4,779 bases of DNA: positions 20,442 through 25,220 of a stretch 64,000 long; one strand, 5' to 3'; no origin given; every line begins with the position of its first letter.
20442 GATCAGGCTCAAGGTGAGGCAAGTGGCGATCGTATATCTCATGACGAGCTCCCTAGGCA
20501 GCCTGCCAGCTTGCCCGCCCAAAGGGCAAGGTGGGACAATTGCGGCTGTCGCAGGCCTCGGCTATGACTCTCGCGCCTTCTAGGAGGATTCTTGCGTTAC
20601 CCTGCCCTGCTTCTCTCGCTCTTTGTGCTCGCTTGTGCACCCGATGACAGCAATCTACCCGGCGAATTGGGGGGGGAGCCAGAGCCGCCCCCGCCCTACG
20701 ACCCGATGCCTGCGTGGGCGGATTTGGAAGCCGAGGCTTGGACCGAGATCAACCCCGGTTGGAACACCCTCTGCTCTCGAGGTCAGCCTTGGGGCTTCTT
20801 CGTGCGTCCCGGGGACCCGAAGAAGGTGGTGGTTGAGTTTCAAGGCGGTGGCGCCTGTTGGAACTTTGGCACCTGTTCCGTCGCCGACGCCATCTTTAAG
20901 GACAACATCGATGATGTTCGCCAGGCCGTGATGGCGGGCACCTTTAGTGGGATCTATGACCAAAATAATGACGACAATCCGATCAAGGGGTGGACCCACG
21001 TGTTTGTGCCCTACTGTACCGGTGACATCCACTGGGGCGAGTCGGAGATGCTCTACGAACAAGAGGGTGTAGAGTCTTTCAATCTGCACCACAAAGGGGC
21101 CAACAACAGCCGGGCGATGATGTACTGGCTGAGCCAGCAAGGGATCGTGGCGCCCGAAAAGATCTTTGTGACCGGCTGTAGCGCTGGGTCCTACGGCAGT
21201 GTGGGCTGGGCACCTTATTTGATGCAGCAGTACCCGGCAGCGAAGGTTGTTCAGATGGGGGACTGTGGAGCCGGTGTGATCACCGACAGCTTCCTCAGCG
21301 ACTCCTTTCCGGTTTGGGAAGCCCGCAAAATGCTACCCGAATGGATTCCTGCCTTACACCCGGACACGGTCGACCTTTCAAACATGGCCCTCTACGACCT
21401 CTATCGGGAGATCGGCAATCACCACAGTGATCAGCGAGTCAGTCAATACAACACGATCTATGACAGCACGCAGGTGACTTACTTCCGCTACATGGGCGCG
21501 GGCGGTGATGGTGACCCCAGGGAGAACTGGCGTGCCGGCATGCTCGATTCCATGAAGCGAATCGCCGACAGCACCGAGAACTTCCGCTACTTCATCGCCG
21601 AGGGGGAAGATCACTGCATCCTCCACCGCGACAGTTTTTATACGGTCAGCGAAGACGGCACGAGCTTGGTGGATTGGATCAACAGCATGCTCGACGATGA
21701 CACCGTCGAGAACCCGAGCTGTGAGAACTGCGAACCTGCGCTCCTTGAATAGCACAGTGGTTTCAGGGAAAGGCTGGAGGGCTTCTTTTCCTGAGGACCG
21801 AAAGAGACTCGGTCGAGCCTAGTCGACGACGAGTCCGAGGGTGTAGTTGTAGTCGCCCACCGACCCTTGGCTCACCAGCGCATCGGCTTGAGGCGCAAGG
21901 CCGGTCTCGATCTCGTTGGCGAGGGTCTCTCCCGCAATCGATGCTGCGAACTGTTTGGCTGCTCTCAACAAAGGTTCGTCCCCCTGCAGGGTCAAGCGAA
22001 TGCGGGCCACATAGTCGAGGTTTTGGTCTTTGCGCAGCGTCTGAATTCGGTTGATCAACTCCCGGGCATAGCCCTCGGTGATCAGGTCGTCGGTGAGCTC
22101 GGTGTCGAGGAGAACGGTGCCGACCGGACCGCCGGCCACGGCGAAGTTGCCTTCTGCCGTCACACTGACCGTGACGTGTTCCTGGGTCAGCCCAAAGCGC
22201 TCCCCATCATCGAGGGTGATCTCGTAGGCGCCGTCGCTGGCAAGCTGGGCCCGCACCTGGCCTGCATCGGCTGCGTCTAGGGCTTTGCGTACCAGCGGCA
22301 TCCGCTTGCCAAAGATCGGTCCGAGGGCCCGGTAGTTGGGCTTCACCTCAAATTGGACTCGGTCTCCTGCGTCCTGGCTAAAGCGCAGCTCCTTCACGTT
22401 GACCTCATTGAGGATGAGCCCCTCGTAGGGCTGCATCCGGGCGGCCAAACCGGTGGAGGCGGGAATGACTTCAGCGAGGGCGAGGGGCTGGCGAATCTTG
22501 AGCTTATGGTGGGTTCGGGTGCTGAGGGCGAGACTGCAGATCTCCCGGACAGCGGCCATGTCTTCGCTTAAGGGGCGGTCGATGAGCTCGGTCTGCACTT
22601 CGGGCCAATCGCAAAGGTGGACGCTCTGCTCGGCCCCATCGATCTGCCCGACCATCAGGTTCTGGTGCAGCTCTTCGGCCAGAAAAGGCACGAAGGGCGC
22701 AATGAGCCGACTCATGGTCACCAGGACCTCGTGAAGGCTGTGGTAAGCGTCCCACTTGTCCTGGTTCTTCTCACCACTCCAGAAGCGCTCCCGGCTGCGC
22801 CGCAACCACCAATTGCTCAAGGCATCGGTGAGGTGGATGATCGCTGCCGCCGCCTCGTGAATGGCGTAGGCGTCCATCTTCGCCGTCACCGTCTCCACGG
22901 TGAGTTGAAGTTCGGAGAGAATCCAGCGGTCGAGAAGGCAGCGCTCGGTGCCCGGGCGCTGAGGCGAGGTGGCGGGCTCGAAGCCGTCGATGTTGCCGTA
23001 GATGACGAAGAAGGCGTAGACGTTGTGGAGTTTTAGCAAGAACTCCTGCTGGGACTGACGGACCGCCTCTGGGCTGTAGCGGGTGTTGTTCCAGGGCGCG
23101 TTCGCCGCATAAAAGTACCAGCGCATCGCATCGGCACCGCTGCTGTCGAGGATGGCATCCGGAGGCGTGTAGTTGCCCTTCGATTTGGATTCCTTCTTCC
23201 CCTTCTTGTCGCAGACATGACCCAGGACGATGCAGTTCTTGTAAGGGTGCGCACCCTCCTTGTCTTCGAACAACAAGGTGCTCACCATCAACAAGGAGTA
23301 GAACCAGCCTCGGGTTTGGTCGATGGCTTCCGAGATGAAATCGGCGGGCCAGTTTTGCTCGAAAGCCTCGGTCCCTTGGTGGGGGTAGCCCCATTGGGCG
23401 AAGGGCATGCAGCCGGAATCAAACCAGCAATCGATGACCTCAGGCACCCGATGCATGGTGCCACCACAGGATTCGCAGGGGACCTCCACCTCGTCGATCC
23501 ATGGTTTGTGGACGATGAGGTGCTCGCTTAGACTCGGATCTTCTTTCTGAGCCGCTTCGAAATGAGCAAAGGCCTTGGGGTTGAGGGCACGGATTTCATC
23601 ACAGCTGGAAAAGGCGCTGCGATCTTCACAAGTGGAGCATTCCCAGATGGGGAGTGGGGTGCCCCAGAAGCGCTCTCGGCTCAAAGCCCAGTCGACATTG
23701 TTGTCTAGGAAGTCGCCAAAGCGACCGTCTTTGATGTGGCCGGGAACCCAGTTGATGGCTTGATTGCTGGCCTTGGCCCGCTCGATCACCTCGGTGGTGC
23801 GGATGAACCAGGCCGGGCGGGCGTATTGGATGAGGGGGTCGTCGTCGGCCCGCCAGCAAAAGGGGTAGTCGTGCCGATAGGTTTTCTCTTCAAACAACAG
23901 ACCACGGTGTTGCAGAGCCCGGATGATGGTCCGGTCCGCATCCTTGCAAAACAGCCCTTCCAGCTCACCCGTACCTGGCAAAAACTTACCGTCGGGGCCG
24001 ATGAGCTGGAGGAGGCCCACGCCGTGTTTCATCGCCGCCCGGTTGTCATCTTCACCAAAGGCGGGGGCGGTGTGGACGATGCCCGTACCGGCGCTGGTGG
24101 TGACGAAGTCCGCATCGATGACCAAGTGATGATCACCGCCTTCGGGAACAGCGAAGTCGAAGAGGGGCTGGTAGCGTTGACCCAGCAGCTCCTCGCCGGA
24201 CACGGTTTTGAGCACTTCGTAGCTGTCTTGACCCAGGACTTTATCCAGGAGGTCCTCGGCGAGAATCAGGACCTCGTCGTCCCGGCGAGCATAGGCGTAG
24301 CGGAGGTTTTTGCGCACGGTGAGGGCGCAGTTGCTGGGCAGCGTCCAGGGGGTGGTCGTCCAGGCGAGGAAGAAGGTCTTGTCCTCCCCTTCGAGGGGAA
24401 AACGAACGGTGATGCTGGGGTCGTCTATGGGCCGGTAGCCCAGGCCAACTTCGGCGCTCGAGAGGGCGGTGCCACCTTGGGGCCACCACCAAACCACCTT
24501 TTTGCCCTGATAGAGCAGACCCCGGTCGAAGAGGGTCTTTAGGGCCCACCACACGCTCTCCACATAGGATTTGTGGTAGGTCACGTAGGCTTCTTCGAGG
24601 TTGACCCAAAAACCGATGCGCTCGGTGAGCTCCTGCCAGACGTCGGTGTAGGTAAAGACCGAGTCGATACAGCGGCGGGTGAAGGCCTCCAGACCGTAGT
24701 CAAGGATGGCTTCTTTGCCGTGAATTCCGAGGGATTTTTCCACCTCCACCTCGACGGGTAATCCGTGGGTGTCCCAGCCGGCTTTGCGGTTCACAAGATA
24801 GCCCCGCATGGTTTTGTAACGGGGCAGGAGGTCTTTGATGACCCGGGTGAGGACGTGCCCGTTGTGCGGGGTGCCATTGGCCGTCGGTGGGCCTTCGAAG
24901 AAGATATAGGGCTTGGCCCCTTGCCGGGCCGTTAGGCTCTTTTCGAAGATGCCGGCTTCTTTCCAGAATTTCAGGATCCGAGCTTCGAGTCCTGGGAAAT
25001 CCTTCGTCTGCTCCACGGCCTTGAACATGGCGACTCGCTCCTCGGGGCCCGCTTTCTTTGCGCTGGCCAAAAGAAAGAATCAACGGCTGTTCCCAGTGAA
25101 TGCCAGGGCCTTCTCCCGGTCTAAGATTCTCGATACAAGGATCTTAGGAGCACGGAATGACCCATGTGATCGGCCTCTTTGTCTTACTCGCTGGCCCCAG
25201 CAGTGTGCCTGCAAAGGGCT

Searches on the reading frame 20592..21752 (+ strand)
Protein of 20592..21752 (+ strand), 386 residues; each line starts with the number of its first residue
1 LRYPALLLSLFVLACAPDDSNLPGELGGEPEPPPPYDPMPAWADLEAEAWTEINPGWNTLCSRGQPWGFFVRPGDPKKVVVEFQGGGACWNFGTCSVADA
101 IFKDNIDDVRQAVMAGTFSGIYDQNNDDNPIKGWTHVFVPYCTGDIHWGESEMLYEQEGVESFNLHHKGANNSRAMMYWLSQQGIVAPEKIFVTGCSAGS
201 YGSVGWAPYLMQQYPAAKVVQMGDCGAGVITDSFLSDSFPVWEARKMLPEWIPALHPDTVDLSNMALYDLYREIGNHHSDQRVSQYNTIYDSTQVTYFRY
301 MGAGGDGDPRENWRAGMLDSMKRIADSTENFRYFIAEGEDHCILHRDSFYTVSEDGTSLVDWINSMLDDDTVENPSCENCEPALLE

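Call 31: search_protein_families(library=pfam, max_evalue=0.000001, proteins=[window:20592-21752:+])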
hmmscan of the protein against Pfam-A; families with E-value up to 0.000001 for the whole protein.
window:20592-21752:+ (386 aa): 1 family
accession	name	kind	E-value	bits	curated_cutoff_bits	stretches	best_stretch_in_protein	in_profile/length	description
PF03283.19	PAE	-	5.9e-21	75.4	26.6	1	59-226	22-186/355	Pectinacetylesterase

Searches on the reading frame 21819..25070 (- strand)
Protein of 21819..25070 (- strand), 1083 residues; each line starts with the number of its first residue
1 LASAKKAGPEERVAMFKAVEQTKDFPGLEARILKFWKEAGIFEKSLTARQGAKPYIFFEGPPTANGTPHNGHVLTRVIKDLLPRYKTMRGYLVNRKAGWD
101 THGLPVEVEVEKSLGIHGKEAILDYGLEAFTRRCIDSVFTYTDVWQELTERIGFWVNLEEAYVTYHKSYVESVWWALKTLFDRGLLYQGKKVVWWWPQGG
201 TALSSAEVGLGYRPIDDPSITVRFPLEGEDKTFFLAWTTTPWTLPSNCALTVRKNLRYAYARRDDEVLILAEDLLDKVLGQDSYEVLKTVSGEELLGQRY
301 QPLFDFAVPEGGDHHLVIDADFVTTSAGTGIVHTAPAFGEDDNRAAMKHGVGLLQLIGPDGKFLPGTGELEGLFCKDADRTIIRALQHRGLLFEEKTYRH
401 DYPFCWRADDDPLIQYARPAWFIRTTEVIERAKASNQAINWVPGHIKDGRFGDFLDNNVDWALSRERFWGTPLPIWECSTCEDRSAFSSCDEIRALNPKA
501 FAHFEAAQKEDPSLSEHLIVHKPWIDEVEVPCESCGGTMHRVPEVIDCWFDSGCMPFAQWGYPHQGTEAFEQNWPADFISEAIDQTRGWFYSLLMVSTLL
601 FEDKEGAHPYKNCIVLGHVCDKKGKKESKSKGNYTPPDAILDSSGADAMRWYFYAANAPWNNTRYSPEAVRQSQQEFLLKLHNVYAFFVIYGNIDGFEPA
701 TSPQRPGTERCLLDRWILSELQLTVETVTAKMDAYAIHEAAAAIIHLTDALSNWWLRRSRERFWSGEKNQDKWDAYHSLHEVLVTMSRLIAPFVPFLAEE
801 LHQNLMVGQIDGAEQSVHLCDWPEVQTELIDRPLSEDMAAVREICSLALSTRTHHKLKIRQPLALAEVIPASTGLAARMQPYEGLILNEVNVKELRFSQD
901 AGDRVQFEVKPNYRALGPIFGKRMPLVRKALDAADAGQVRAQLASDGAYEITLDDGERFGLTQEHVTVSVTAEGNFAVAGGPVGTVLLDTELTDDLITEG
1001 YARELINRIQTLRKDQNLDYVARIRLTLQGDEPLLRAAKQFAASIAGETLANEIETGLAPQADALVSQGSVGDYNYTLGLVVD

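Call 31: search_protein_families(library=pfam, max_evalue=0.000001, proteins=[window:21819-25070:-])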
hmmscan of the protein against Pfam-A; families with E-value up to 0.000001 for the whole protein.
window:21819-25070:- (1083 aa): 4 families
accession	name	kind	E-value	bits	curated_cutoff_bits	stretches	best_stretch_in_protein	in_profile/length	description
PF00133.28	tRNA-synt_1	-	7e-114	381.2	22.7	1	32-656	2-405/414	tRNA synthetases class I (I, L, M and V)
PF19302.4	DUF5915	-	1.3e-44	152.5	27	1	885-1059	3-175/195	Domain of unknown function (DUF5915)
PF08264.19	Anticodon_1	-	6.5e-31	107.6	25.1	1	714-864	1-145/148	Anticodon-binding domain of tRNA ligase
PF09334.17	tRNA-synt_1g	-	4.3e-12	45.9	20.1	0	64-121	10-66/391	tRNA synthetases class I (M)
